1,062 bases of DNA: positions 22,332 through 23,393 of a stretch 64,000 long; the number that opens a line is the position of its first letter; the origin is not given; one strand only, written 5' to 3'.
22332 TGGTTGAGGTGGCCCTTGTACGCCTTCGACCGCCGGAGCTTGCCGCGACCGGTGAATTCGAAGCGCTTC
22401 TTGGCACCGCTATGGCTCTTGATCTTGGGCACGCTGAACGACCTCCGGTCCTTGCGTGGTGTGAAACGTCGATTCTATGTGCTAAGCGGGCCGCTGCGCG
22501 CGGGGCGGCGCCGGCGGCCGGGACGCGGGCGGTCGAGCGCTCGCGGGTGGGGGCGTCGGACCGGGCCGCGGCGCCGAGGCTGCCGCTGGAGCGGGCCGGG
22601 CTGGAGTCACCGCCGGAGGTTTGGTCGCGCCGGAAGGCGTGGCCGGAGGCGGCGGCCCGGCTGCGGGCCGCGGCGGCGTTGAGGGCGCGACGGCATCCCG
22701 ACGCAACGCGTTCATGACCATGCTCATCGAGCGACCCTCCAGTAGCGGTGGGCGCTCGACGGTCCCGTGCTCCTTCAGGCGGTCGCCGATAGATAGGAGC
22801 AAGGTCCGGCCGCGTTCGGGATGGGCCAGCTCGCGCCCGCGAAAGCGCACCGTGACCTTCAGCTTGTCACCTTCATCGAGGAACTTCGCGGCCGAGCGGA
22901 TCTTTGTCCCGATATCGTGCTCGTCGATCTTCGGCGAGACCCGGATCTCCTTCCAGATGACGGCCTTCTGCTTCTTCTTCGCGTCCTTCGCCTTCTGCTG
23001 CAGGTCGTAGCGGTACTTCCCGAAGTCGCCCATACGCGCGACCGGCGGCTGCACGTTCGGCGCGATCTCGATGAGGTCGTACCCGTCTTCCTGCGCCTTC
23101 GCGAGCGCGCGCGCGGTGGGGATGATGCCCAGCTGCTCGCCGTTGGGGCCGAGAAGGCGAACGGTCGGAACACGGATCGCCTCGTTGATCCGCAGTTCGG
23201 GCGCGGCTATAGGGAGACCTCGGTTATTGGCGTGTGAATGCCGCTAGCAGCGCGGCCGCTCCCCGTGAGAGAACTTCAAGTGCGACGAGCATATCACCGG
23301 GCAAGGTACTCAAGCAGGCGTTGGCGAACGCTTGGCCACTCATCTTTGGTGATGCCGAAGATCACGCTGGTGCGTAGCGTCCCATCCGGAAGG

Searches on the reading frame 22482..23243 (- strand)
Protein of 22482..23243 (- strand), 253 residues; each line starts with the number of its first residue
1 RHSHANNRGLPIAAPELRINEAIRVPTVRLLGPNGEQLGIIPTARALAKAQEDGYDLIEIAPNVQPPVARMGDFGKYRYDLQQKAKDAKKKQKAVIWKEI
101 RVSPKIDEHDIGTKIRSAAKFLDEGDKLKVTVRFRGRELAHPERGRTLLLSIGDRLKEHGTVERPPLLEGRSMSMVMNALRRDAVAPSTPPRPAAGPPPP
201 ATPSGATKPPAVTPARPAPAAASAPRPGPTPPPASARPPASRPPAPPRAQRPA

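Call 6: search_protein_families(library=pfam, proteins=[window:22482-23243:-], max_evalue=0.001)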
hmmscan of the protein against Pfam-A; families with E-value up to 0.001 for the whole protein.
window:22482-23243:- (253 aa): 2 families
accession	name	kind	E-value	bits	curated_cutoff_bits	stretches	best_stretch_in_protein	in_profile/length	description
PF00707.27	IF3_C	-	5.5e-31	106.8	34.8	1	97-178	3-84/86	Translation initiation factor IF-3, C-terminal domain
PF05198.21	IF3_N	-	3.7e-25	88.3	26.9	1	19-88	1-70/70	Translation initiation factor IF-3, N-terminal domain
